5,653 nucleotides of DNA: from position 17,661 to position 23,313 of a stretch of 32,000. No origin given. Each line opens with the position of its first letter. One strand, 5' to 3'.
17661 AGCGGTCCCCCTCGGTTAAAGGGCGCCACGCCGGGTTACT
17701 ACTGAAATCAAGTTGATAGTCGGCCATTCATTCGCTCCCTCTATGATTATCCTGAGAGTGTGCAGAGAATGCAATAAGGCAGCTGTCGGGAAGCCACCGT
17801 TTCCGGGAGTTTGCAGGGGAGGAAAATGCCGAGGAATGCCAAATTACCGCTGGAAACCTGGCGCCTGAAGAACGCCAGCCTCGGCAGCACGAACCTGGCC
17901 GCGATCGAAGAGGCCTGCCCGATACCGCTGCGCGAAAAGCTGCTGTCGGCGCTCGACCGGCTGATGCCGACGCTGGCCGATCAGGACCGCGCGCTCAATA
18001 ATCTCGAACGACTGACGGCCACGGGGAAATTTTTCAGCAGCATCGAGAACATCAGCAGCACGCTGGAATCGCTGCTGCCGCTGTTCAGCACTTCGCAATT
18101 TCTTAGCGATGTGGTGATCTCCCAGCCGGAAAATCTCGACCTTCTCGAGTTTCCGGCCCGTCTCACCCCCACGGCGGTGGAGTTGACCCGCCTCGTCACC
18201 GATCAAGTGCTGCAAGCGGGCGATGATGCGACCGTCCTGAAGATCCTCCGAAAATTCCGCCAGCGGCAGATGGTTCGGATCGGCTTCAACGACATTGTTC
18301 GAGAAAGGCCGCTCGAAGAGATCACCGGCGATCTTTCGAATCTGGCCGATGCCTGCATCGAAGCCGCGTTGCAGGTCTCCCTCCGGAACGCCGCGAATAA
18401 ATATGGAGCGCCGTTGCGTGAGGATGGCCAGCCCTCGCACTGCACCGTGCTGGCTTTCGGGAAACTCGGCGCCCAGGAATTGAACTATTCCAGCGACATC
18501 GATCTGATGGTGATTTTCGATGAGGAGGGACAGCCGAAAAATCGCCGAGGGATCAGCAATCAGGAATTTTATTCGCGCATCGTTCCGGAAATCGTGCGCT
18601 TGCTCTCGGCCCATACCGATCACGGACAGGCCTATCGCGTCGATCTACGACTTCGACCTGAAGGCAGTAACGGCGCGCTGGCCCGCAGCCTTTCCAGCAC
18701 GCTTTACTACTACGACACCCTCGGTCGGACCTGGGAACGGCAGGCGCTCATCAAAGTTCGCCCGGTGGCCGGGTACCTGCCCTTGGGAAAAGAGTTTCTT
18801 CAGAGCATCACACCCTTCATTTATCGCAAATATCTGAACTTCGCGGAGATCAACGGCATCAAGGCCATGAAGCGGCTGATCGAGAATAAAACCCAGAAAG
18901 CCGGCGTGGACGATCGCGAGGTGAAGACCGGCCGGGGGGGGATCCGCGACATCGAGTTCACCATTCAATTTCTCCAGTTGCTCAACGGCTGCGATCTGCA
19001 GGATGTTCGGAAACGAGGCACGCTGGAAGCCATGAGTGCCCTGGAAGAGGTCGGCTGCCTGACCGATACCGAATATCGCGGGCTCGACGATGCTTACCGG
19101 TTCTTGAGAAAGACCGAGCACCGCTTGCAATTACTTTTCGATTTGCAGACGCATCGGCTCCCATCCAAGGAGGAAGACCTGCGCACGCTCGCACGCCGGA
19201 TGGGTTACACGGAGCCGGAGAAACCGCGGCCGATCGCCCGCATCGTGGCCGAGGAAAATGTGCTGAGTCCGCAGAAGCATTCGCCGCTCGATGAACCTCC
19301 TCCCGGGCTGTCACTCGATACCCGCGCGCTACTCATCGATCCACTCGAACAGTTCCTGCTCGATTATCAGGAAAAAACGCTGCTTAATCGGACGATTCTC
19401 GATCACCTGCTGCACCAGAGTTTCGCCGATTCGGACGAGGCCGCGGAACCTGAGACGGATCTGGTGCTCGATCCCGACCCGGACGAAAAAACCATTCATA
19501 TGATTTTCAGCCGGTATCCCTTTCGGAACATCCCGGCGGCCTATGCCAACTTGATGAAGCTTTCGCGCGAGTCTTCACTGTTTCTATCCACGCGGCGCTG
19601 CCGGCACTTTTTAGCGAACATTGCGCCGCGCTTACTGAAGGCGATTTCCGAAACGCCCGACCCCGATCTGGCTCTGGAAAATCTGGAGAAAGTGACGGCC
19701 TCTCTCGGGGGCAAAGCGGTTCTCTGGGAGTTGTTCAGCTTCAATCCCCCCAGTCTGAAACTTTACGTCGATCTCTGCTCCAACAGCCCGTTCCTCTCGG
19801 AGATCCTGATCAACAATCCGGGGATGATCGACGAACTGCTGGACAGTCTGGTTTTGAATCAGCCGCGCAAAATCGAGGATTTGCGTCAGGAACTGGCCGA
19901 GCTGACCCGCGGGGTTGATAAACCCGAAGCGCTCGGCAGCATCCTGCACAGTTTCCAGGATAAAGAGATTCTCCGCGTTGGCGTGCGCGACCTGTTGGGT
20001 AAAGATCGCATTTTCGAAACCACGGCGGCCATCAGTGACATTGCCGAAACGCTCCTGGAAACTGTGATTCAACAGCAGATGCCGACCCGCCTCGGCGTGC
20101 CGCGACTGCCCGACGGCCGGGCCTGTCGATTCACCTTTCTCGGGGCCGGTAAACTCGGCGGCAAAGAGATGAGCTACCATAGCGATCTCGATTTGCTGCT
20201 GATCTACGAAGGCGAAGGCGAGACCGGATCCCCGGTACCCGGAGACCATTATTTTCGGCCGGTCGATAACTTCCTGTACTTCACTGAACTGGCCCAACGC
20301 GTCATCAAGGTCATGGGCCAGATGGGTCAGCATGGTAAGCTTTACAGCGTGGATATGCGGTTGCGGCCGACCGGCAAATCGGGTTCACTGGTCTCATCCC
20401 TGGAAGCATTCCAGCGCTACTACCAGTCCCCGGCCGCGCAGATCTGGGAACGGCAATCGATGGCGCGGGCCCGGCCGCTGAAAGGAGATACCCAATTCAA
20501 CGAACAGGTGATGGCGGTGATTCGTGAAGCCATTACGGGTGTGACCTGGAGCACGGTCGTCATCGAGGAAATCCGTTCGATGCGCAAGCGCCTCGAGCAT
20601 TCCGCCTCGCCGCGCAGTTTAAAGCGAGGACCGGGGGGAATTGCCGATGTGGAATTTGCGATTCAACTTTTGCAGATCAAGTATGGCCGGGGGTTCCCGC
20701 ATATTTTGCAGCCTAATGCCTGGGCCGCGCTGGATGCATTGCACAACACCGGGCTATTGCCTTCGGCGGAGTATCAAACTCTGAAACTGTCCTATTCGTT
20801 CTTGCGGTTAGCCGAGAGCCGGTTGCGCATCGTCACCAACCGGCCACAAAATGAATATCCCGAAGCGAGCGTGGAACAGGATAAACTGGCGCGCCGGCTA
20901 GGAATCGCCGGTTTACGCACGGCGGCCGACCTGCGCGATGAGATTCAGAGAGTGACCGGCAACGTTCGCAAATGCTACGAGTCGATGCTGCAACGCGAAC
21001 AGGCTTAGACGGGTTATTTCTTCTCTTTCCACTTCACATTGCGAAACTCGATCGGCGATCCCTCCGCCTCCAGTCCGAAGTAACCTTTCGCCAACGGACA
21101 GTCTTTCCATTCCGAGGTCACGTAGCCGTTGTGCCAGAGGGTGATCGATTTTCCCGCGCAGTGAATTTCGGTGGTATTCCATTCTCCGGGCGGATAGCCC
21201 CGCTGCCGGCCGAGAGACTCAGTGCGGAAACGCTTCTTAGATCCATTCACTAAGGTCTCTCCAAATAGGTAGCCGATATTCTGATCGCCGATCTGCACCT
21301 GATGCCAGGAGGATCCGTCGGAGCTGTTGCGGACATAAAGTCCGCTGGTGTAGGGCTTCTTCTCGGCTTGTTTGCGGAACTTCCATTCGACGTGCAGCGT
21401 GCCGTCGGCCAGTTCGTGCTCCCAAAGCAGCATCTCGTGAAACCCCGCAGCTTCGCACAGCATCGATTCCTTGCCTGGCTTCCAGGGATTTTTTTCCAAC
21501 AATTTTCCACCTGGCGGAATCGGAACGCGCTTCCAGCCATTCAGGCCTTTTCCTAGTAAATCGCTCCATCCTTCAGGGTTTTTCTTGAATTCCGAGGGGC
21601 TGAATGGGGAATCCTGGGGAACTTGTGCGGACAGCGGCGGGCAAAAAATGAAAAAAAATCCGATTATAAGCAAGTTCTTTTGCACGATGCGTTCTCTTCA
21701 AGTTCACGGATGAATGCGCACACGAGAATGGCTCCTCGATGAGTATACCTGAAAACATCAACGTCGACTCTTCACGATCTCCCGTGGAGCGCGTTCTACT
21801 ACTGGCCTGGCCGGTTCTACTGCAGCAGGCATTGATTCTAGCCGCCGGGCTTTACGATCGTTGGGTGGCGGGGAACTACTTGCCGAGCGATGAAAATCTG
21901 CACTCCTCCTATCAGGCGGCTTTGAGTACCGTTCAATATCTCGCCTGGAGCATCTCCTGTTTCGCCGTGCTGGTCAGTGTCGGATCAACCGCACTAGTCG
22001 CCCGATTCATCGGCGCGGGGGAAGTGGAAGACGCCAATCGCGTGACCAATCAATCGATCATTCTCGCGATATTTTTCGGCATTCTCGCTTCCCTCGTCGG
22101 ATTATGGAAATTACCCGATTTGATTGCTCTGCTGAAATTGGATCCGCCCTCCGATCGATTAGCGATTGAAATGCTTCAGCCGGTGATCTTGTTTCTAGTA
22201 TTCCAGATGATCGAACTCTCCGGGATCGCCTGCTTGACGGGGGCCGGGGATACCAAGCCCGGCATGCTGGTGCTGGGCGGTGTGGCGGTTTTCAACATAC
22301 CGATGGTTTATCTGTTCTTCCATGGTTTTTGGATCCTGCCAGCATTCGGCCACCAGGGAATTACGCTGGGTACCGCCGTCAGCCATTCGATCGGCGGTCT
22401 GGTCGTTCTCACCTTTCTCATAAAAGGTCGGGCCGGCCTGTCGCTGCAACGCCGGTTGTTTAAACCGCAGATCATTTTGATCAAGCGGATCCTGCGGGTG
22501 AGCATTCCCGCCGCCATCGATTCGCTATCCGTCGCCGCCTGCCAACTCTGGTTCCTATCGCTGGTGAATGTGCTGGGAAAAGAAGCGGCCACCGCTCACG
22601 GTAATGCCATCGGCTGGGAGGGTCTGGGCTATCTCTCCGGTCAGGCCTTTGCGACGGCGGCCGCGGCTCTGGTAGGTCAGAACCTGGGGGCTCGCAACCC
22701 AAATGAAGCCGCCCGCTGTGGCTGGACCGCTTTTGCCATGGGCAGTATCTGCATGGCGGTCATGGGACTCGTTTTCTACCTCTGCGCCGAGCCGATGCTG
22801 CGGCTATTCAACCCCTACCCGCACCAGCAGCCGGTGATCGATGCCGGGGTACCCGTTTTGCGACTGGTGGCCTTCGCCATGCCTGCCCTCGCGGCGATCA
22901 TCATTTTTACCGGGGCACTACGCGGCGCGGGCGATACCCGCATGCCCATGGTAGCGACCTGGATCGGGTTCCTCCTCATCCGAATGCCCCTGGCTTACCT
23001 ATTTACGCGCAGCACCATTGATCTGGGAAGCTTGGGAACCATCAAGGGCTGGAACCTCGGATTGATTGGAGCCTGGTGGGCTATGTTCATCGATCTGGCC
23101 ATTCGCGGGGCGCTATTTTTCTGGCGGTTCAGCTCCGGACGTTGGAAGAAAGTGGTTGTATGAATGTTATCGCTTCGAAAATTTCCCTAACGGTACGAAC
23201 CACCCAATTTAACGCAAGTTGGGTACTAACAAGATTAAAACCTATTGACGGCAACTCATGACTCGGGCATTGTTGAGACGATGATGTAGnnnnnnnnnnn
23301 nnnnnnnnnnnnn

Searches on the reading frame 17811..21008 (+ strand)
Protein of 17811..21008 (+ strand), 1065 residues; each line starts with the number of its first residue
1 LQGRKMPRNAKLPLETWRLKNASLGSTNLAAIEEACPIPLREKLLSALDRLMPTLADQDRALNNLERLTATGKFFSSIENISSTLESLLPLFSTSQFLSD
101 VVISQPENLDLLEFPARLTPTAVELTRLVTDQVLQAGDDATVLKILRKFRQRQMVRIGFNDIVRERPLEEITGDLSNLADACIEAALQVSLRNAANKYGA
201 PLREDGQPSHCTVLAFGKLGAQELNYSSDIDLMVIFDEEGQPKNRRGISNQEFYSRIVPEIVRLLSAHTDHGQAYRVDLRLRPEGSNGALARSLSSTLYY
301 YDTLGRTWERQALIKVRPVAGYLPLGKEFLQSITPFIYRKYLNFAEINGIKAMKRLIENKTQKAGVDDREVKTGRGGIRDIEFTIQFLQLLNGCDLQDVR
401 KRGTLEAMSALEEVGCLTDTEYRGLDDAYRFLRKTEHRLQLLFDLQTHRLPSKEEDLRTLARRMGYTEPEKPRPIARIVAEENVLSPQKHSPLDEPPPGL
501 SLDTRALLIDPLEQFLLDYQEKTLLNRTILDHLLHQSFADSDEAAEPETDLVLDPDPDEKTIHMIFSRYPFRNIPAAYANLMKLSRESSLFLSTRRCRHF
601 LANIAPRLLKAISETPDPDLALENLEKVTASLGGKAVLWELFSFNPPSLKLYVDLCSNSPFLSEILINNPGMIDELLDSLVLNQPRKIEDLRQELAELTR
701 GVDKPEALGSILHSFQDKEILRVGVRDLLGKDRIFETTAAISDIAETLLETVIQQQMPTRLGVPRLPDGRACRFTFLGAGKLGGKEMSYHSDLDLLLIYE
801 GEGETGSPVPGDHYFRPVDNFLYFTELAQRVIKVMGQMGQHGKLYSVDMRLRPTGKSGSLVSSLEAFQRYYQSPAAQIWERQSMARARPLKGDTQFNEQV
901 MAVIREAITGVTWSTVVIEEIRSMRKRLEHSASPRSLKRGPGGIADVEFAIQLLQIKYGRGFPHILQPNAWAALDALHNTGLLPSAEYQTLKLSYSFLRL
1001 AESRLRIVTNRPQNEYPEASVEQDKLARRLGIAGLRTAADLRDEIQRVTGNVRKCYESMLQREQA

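Call 51: search_protein_families(library=pfam, proteins=[window:17811-21008:+], max_evalue=0.00001)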
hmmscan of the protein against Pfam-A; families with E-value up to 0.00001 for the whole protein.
window:17811-21008:+ (1065 aa): 3 families
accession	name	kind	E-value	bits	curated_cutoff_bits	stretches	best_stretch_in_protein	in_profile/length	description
PF03710.21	GlnE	-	1.8e-123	411.3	24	2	86-331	2-251/252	Glutamate-ammonia ligase adenylyltransferase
PF08335.16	GlnD_UR_UTase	-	1.4e-47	161.7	21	2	353-472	3-116/141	GlnD PII-uridylyltransferase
PF03445.19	DUF294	-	9.2e-06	26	21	0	737-839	20-102/138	Putative nucleotidyltransferase DUF294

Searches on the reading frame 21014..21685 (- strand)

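Call 51: search_protein_families(library=pfam, proteins=[window:21014-21685:-], max_evalue=0.00001)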
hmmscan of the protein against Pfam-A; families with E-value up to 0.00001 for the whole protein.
window:21014-21685:- (223 aa): 1 family
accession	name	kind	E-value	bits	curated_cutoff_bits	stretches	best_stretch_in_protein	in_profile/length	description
PF06439.18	3keto-disac_hyd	-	2.8e-23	83.4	26.8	1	39-220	1-187/187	3-keto-disaccharide hydrolase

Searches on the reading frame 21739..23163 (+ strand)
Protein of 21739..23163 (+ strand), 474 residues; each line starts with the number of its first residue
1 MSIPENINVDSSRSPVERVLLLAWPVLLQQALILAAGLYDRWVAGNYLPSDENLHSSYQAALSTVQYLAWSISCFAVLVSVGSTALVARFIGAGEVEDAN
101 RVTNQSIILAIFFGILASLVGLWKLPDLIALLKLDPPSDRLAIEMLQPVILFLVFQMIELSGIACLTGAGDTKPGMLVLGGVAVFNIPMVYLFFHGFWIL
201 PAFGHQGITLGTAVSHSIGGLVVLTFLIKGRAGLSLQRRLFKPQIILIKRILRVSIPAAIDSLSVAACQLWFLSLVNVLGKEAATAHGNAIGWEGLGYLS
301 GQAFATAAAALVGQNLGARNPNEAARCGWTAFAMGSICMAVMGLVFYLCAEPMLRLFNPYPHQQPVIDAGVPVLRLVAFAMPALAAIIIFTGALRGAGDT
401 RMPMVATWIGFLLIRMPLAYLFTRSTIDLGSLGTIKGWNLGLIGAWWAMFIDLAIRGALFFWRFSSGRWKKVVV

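Call 51: search_protein_families(library=pfam, proteins=[window:21739-23163:+], max_evalue=0.00001)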
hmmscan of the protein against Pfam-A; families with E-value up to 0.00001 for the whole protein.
window:21739-23163:+ (474 aa): 1 family
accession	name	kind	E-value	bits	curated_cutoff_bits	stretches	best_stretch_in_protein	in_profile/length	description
PF01554.23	MatE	-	6.6e-46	156.4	24.9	2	257-421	1-161/161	MatE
